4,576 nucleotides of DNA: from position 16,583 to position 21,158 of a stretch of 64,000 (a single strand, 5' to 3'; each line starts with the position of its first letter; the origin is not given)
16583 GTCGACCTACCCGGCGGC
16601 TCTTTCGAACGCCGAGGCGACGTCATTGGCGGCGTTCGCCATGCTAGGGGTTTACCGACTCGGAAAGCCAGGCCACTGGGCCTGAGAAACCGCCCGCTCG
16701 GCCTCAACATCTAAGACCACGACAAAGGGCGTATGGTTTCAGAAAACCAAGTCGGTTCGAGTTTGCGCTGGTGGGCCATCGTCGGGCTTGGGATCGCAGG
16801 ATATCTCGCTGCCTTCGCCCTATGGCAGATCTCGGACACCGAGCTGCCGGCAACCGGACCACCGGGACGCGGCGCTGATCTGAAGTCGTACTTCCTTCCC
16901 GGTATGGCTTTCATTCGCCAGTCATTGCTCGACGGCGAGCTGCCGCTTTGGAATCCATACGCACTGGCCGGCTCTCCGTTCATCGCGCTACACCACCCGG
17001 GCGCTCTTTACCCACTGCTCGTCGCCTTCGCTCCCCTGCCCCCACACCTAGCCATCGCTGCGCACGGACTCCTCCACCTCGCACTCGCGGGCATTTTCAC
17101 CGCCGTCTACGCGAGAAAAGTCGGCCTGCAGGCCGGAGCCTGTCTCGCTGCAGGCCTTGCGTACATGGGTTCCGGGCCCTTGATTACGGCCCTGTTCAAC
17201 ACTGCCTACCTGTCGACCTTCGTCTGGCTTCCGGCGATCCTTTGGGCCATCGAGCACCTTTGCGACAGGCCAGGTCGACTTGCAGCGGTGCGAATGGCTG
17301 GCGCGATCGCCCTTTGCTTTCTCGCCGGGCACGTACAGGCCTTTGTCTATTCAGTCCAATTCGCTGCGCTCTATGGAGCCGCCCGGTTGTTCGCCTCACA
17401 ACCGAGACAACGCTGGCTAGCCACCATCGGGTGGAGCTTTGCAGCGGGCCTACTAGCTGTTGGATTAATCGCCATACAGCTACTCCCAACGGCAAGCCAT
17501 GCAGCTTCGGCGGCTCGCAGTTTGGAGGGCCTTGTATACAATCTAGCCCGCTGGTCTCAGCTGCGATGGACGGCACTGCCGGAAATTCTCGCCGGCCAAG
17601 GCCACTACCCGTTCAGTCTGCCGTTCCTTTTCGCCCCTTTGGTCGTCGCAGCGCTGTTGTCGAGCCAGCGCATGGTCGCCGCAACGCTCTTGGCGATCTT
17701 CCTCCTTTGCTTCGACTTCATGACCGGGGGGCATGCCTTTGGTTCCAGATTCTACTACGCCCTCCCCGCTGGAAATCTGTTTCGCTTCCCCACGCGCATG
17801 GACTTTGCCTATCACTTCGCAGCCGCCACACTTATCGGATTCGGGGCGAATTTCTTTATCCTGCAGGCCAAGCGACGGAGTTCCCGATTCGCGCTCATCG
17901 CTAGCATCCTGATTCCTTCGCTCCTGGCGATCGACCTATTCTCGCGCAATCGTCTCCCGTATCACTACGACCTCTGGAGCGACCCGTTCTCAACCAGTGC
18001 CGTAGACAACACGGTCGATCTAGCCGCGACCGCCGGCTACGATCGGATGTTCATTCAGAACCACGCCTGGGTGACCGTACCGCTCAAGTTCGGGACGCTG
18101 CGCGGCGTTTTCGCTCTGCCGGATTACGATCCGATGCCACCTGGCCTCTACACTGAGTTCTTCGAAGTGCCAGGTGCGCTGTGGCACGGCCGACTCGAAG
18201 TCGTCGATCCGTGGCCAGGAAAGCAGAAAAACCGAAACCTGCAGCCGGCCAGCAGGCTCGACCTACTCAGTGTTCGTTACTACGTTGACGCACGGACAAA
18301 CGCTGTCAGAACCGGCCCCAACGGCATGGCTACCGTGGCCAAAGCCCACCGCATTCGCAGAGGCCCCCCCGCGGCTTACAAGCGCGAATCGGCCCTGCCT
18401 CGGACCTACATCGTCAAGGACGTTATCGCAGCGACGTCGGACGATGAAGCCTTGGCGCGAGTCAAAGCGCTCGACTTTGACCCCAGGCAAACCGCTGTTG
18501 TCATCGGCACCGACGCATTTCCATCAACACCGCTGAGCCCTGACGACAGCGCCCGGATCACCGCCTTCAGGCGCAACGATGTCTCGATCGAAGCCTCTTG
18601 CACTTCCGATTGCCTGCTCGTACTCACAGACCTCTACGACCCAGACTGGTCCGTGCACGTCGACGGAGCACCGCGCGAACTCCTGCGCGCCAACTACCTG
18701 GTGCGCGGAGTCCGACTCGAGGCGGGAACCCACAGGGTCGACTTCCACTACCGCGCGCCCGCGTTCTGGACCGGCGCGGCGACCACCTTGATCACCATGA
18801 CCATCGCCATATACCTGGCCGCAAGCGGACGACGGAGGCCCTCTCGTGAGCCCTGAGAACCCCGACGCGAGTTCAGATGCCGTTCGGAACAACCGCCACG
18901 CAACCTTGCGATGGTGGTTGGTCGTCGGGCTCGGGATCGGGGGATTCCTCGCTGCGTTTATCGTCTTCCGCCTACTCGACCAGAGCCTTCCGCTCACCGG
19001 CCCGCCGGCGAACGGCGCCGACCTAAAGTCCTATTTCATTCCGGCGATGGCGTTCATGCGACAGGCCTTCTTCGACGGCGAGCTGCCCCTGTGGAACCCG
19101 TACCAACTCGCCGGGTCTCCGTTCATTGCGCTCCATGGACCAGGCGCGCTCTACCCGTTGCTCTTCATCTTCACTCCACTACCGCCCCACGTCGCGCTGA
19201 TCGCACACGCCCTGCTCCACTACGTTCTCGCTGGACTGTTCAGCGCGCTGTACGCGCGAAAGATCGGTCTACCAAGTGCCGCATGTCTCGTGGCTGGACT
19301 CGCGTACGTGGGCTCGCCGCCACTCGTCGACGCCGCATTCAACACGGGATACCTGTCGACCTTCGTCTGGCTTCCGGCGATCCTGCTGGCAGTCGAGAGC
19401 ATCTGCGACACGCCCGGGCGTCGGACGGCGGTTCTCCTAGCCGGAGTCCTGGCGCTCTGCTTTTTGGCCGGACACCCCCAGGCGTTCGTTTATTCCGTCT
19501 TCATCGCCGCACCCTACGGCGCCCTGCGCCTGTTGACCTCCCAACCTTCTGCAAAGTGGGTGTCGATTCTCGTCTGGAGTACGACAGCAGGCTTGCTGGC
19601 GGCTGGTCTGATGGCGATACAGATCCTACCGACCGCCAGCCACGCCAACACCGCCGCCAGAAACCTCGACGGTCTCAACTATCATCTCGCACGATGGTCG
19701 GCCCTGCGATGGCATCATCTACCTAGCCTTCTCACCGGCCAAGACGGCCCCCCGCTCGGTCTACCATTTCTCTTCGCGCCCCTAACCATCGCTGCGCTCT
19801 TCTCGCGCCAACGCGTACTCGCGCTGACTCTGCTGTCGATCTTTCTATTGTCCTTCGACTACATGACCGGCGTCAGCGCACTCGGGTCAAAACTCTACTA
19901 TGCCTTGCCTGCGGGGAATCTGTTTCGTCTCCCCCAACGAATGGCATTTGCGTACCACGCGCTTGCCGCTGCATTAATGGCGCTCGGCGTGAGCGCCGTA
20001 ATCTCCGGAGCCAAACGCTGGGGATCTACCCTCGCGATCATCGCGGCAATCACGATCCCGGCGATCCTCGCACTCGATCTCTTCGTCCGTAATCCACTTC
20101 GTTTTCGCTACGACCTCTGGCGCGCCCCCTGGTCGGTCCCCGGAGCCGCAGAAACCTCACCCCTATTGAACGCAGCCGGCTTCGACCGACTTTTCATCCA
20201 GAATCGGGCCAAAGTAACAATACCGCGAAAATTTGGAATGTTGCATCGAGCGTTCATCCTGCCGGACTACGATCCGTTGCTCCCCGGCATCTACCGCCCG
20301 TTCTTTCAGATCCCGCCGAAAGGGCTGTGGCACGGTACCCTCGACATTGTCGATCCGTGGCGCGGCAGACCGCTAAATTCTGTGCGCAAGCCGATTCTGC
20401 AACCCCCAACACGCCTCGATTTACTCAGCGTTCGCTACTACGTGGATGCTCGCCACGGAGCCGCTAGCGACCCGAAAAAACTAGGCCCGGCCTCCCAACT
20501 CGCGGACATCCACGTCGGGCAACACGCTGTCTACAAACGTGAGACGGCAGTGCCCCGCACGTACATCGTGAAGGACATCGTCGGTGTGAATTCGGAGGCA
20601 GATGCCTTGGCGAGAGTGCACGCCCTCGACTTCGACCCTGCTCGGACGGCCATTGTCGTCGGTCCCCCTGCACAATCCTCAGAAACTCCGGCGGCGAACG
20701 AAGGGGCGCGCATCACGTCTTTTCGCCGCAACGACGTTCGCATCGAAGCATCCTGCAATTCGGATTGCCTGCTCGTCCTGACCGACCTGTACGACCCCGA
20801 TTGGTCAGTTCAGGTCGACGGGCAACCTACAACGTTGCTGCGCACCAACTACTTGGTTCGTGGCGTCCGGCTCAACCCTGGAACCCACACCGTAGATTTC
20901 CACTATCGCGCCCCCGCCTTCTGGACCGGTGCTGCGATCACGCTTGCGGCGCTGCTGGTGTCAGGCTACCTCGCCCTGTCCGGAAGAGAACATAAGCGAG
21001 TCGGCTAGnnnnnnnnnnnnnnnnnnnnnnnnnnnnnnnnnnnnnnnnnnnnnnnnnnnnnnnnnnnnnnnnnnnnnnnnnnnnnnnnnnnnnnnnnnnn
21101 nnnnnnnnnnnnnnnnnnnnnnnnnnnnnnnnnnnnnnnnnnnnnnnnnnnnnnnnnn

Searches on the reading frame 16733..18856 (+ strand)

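Call 51: search_protein_families(library=pfam, proteins=[window:16733-18856:+], max_evalue=0.00001)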
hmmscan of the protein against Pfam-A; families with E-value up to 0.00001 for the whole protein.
window:16733-18856:+ (707 aa): 1 family
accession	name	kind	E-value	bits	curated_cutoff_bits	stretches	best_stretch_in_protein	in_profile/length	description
PF09586.16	YfhO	-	2.1e-20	73.2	28.5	2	608-683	757-833/835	Bacterial membrane protein YfhO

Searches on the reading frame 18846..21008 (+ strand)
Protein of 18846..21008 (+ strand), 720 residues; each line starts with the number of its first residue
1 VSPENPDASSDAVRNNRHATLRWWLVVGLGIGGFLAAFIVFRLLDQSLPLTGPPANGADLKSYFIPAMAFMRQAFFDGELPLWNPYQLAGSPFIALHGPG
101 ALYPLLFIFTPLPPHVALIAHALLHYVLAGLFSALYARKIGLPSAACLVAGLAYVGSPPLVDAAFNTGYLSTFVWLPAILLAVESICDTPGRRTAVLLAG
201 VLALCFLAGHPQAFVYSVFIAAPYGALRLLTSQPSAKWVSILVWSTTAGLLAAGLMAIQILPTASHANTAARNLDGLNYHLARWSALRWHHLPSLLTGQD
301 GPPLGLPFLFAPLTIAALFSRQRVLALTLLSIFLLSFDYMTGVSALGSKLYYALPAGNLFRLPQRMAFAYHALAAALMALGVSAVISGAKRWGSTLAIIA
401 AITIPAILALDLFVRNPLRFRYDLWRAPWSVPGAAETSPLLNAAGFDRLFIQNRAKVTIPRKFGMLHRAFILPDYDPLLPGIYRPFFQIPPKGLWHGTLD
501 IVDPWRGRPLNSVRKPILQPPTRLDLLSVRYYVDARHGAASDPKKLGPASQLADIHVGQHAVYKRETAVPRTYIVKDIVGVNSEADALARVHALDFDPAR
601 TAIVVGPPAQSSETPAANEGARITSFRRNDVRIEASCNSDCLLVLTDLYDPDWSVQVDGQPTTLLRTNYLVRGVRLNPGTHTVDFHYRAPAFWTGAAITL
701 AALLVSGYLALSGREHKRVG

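Call 65: search_protein_families(library=pfam, proteins=[window:18846-21008:+], max_evalue=0.00001)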
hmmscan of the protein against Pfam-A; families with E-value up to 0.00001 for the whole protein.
window:18846-21008:+ (720 aa): 1 family
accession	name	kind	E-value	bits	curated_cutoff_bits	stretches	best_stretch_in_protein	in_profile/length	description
PF09586.16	YfhO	-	3.1e-19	69.3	28.5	1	619-699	754-835/835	Bacterial membrane protein YfhO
